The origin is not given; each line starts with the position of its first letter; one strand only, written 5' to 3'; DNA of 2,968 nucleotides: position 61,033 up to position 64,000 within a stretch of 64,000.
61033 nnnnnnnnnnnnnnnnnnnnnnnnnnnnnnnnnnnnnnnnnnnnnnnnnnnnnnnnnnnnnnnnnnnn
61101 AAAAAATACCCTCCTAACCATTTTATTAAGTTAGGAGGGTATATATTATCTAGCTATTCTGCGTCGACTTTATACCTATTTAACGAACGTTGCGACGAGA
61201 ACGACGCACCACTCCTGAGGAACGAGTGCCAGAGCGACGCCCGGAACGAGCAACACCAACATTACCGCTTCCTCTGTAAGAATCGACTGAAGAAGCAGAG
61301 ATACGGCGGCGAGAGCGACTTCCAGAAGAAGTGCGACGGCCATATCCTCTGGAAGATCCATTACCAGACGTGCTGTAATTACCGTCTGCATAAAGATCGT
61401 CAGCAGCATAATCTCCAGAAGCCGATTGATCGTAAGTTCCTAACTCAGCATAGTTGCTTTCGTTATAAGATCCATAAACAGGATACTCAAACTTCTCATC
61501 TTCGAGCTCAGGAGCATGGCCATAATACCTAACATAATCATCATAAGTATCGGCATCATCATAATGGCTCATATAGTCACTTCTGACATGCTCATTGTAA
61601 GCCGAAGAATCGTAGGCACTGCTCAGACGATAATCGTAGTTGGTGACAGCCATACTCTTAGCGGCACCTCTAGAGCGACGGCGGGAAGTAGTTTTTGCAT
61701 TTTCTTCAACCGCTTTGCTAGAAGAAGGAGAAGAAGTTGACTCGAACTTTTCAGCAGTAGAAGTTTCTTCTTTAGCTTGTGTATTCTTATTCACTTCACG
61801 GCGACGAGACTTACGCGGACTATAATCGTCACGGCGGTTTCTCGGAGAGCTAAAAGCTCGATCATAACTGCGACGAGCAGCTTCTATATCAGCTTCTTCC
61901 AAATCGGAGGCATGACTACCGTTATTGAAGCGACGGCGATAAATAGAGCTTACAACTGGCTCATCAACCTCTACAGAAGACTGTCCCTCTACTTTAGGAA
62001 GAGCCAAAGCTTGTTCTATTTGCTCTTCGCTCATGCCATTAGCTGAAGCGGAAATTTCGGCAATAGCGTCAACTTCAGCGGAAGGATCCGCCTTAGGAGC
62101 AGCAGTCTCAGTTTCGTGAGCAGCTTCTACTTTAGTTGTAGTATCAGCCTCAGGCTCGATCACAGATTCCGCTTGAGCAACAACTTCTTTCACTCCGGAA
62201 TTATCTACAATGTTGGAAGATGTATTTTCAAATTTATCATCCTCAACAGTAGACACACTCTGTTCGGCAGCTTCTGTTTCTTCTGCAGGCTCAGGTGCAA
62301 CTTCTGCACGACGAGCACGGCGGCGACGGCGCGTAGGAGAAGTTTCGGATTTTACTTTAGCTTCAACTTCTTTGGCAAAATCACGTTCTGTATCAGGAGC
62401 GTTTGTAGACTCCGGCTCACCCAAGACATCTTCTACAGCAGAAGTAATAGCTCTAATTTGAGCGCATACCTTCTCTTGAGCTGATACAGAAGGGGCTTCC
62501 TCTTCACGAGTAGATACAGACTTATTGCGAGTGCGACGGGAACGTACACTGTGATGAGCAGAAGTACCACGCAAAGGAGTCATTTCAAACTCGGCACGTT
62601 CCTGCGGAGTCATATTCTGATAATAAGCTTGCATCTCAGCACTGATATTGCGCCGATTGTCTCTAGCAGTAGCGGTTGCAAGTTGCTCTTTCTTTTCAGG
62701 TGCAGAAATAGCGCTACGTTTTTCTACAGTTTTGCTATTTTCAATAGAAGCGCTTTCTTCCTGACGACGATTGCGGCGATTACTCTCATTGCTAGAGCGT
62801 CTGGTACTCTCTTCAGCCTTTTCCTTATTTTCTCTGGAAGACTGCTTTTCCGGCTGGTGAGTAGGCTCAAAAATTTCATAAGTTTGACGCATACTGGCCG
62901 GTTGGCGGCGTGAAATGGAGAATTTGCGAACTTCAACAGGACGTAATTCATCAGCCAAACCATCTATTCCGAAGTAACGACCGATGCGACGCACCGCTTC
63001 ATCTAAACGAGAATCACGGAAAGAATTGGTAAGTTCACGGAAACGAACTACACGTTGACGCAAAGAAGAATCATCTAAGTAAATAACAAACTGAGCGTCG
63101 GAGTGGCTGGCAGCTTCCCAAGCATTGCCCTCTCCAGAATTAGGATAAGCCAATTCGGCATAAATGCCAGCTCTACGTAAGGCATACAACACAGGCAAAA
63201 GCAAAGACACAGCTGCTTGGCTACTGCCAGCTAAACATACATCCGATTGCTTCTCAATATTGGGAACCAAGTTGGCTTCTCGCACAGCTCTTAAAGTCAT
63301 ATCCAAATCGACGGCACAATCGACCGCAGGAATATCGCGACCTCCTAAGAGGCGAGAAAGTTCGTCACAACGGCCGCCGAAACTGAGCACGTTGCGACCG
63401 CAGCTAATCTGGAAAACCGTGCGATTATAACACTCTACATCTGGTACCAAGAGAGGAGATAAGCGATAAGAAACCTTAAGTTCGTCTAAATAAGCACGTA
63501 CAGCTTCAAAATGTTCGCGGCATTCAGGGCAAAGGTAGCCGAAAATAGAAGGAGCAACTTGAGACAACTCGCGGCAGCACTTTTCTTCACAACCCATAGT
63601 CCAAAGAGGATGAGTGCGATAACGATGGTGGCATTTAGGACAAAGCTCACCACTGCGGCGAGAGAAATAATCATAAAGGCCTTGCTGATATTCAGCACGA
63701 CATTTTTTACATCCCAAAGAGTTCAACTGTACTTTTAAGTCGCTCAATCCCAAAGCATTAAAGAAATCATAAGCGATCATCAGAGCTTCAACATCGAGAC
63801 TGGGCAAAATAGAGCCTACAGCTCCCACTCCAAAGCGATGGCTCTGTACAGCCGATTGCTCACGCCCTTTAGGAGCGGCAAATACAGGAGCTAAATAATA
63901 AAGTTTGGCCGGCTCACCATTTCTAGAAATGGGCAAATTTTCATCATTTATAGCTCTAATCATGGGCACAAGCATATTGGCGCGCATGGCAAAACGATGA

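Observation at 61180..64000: Degenerate HisRS/HisZ-like core with Cys-rich insertions fused to a >550-aa Arg/Ser/Glu-rich disordered tail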

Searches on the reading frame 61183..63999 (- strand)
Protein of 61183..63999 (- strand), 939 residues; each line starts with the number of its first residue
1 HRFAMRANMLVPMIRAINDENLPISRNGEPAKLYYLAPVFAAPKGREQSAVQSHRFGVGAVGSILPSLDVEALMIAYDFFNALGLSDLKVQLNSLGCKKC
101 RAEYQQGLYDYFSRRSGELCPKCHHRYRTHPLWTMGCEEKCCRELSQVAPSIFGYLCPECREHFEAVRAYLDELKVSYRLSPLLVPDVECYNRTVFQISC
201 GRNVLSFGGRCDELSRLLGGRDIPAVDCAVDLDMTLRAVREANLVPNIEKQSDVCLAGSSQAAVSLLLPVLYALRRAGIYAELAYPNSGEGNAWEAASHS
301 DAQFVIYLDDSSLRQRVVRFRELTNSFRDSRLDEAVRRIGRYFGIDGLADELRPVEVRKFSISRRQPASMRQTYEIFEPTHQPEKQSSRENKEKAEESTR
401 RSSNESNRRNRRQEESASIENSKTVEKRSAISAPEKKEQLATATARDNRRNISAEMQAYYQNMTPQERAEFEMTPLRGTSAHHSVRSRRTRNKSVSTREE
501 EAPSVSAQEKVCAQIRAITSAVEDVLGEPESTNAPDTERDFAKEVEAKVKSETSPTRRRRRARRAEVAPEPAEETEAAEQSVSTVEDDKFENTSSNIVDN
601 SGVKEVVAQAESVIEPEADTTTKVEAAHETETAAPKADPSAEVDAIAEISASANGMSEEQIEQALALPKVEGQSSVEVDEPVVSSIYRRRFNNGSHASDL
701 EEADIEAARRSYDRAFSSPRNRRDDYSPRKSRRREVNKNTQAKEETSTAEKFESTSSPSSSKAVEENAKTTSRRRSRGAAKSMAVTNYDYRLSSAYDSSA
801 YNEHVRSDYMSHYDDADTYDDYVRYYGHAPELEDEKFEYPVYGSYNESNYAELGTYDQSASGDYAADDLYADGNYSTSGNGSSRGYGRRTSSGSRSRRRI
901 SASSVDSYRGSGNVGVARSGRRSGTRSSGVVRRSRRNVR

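Call 7: search_protein_families(library=pfam, proteins=[window:61183-63999:-], max_evalue=0.1)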
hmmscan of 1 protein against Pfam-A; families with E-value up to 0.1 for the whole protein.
window:61183-63999:- (939 aa): 3 families
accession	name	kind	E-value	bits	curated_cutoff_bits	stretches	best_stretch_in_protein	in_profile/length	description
PF13393.11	tRNA-synt_His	-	1.1e-10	41.8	25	1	26-233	84-306/308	Histidyl-tRNA synthetase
PF25206.1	DUF7836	-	0.0012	19.1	26.7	0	95-129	8-42/59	Domain of unknown function (DUF7836)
PF03129.25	HGTP_anticodon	-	0.023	15.3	21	1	270-326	21-77/94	Anticodon binding domain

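Call 8: search_protein_families(library=ncbifam, proteins=[window:61183-63999:-], max_evalue=0.1)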
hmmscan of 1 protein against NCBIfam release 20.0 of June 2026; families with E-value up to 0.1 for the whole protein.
window:61183-63999:- (939 aa): 5 families
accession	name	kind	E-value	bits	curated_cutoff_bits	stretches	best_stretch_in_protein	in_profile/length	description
TIGR00442.1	hisS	equivalog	1.8e-47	162.2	286.75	1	2-325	72-398/406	histidine--tRNA ligase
TIGR00443.1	hisZ_biosyn_reg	equivalog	3.7e-10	39.4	271.65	1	3-239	63-312/314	ATP phosphoribosyltransferase regulatory subunit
NF008950.0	PRK12295.1-3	equivalog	9.1e-05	21.9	492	1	25-97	83-153/387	ATP phosphoribosyltransferase regulatory subunit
NF008936.0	PRK12292.1-3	equivalog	0.0017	17.2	492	1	199-288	287-372/406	ATP phosphoribosyltransferase regulatory subunit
NF008941.0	PRK12292.2-4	equivalog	0.021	13.7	447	0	4-95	77-165/393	ATP phosphoribosyltransferase regulatory subunit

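Call 9: find_homologous_proteins(query=window:61183-63999:-)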
Query window:61183-63999:- (939 aa): 28 proteins with E <= 0.001 among 8000 candidates.
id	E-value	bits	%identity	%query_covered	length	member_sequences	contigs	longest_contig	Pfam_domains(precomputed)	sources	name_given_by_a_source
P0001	0.0e+0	2039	99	100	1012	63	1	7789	PF13393.12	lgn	-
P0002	0.0e+0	1822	88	98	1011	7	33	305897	PF13393.12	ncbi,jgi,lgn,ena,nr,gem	ncbi:TPA: hypothetical protein DD394_07805 [bacterium UBP9_UBA11836]|nr:hypothetical protein [bacter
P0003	0.0e+0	1681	83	98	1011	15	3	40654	PF13393.12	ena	-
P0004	0.0e+0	1679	83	100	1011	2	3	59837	PF13393.12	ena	-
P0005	0.0e+0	1592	80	94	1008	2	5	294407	PF13393.12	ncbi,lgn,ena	-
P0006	0.0e+0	1530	78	93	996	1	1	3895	PF13393.12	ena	-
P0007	0.0e+0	1524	78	93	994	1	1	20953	PF13393.12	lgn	-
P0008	0.0e+0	1149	63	94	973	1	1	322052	PF13393.12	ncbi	ncbi:MAG: ATP phosphoribosyltransferase regulatory subunit [Candidatus Bruticola sp.]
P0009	0.0e+0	1133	64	93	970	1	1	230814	PF13393.12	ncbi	ncbi:MAG: ATP phosphoribosyltransferase regulatory subunit [Candidatus Bruticola sp.]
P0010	5.6e-228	778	37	31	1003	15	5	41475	PF13393.12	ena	-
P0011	9.8e-209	714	72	41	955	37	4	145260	PF13393.12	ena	-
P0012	6.6e-187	642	43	99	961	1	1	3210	PF13393.12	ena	-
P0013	1.3e-177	611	63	42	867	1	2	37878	PF13393.12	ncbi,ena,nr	ncbi:ATP phosphoribosyltransferase regulatory subunit [bacterium]|nr:ATP phosphoribosyltransferase r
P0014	3.2e-176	607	65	41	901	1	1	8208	PF13393.12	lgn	-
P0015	4.7e-176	606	61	45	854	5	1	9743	PF13393.12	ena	-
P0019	1.2e-113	400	51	38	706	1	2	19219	PF13393.12,PF03129.26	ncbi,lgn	-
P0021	1.1e-112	396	-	-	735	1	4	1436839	PF13393.12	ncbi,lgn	-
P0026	1.1e-63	234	40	33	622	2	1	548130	PF13393.12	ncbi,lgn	-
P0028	1.8e-56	210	32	43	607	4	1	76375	PF13393.12,PF00587.31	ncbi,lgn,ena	ncbi:MAG: histidine--tRNA ligase [Vulcanimicrobiota bacterium]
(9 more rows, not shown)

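Call 12: find_encoding_contigs(protein=P0002, flank=10000, max_places=3)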
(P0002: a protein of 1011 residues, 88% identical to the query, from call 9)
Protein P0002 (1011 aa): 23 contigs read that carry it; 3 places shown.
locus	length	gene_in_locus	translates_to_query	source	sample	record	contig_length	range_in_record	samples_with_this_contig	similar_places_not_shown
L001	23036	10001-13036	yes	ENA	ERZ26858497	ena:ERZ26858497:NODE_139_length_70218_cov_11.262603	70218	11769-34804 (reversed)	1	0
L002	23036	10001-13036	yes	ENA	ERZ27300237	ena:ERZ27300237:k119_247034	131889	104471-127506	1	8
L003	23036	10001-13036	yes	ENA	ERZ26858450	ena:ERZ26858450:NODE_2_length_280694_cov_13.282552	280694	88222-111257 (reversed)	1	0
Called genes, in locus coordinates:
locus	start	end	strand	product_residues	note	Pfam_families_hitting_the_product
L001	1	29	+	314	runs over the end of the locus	PF11288:DUF3089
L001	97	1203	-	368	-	PF01142:TruD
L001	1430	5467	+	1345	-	PF13191:AAA_16 (weak)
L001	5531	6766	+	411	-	PF11104:PilM_2 (faint), PF02491:SHS2_FTSA, PF06723:MreB_Mbl, PF14450:FtsA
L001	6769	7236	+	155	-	PF22811:Zn_ribbon_NrdR, PF03477:ATP-cone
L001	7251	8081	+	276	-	PF01048:PNP_UDP_1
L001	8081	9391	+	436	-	PF02885:Glycos_trans_3N, PF00591:Glycos_transf_3, PF07831:PYNP_C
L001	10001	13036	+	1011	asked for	PF13393:tRNA-synt_His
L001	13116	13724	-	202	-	-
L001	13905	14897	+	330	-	PF01048:PNP_UDP_1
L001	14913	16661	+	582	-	-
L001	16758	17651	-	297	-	PF00899:ThiF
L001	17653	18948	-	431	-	PF01168:Ala_racemase_N, PF00842:Ala_racemase_C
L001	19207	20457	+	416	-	PF13428:TPR_14 (faint), PF13432:TPR_16 (faint), PF00515:TPR_1 (faint), PF07719:TPR_2 (faint), PF13181:TPR_8 (faint), PF13424:TPR_12, PF02810:SEC-C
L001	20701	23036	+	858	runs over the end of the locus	PF10101:DUF2339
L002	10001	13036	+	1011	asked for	PF13393:tRNA-synt_His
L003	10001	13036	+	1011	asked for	PF13393:tRNA-synt_His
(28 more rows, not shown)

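Call 14: find_encoding_contigs(protein=P0021, flank=10000, max_places=1)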
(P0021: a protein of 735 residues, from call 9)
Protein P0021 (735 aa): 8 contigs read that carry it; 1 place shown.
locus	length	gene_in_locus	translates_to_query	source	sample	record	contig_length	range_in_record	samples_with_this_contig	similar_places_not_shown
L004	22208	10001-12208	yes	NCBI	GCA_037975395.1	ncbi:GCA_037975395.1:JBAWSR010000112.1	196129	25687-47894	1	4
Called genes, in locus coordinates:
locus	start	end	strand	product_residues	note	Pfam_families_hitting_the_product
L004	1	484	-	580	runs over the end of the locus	-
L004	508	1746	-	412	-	-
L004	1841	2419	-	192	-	-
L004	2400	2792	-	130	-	-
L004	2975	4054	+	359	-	PF00437:T2SSE, PF13401:AAA_22 (weak)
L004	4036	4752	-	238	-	PF00027:cNMP_binding, PF13545:HTH_Crp_2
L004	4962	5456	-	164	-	PF00582:Usp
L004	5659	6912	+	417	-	PF11104:PilM_2 (faint), PF02491:SHS2_FTSA, PF06723:MreB_Mbl (weak), PF14450:FtsA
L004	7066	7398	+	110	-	PF03477:ATP-cone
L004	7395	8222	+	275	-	PF01048:PNP_UDP_1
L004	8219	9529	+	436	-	PF02885:Glycos_trans_3N, PF00591:Glycos_transf_3, PF07831:PYNP_C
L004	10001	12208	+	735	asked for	PF13393:tRNA-synt_His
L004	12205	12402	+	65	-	-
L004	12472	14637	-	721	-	PF16889:Hepar_II_III_N, PF07940:Hepar_II_III_C (weak)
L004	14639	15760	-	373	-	PF00155:Aminotran_1_2 (faint), PF01041:DegT_DnrJ_EryC1, PF01212:Beta_elim_lyase (weak)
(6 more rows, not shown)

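Call 15: find_encoding_contigs(protein=P0026, flank=10000, max_places=1)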
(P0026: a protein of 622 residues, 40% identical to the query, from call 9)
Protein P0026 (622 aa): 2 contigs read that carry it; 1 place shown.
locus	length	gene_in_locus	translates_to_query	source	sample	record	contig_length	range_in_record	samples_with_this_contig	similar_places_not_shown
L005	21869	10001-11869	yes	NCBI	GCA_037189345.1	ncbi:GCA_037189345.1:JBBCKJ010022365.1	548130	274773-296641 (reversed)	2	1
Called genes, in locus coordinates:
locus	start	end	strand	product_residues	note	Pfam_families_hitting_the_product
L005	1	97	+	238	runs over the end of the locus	PF01073:3Beta_HSD (weak), PF01370:Epimerase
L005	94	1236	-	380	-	PF00144:Beta-lactamase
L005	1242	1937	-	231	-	PF00719:Pyrophosphatase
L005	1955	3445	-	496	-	PF00478:IMPDH, PF00571:CBS (weak), PF03060:NMO (weak)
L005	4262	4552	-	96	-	-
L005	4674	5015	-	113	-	PF04327:Peptidase_Prp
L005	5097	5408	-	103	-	PF00829:Ribosomal_L21p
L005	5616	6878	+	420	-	PF14450:FtsA (weak), PF02491:SHS2_FTSA, PF11104:PilM_2 (weak), PF06723:MreB_Mbl, PF14450:FtsA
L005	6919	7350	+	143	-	PF22811:Zn_ribbon_NrdR, PF03477:ATP-cone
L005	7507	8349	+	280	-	PF01048:PNP_UDP_1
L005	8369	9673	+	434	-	PF02885:Glycos_trans_3N, PF00591:Glycos_transf_3, PF07831:PYNP_C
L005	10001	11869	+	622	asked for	PF13393:tRNA-synt_His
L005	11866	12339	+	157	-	PF00364:Biotin_lipoyl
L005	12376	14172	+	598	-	PF00664:ABC_membrane, PF00005:ABC_tran, PF02463:SMC_N (faint), PF13304:AAA_21 (faint)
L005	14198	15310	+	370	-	PF00155:Aminotran_1_2, PF01041:DegT_DnrJ_EryC1, PF00266:Aminotran_5 (weak), PF01212:Beta_elim_lyase (weak)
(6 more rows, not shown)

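Call 16: find_encoding_contigs(protein=P0028, flank=10000, max_places=1)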
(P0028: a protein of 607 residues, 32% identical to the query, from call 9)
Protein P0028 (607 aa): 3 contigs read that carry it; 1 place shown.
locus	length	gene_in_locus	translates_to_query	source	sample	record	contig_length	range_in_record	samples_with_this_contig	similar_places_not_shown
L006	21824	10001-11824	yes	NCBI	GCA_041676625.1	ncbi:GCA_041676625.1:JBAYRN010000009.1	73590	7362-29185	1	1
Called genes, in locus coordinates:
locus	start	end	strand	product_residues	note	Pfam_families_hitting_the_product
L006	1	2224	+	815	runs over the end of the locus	PF00072:Response_reg, PF13487:HD_5 (weak), PF03704:BTAD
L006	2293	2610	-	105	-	-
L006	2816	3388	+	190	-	-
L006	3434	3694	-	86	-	-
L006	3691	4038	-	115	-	PF04327:Peptidase_Prp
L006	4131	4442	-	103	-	PF00829:Ribosomal_L21p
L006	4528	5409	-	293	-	PF25539:Bestrophin_2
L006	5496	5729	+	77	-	-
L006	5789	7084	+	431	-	PF02491:SHS2_FTSA, PF06723:MreB_Mbl, PF11104:PilM_2 (weak), PF14450:FtsA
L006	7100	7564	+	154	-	PF22811:Zn_ribbon_NrdR, PF03477:ATP-cone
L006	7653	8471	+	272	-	PF01048:PNP_UDP_1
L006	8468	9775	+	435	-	PF02885:Glycos_trans_3N, PF00591:Glycos_transf_3, PF07831:PYNP_C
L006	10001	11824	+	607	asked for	PF13393:tRNA-synt_His, PF00587:tRNA-synt_2b (weak), PF13393:tRNA-synt_His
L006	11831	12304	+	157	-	PF00364:Biotin_lipoyl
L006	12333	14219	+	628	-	PF00664:ABC_membrane, PF00005:ABC_tran, PF02463:SMC_N (faint)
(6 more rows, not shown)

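Call 22: find_encoding_contigs(protein=P0008, flank=10000, max_places=2)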
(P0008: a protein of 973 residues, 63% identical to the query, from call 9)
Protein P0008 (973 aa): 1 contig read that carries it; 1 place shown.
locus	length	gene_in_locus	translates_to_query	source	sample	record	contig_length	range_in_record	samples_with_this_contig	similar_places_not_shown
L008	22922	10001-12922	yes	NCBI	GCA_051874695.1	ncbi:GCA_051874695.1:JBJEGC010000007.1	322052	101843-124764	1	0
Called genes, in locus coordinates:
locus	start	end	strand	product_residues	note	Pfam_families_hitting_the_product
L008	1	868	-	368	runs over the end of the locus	PF01142:TruD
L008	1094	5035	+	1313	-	PF13191:AAA_16 (weak), PF13401:AAA_22 (weak)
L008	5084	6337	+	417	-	PF11104:PilM_2 (faint), PF02491:SHS2_FTSA, PF06723:MreB_Mbl (weak), PF14450:FtsA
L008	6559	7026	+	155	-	PF22811:Zn_ribbon_NrdR, PF03477:ATP-cone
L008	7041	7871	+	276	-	PF01048:PNP_UDP_1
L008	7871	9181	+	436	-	PF02885:Glycos_trans_3N, PF00591:Glycos_transf_3, PF07831:PYNP_C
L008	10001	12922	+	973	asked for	PF13393:tRNA-synt_His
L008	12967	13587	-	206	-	-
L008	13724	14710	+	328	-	PF01048:PNP_UDP_1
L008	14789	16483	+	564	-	-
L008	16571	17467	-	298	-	PF00899:ThiF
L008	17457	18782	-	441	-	PF01168:Ala_racemase_N, PF00842:Ala_racemase_C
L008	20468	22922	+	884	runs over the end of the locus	PF10101:DUF2339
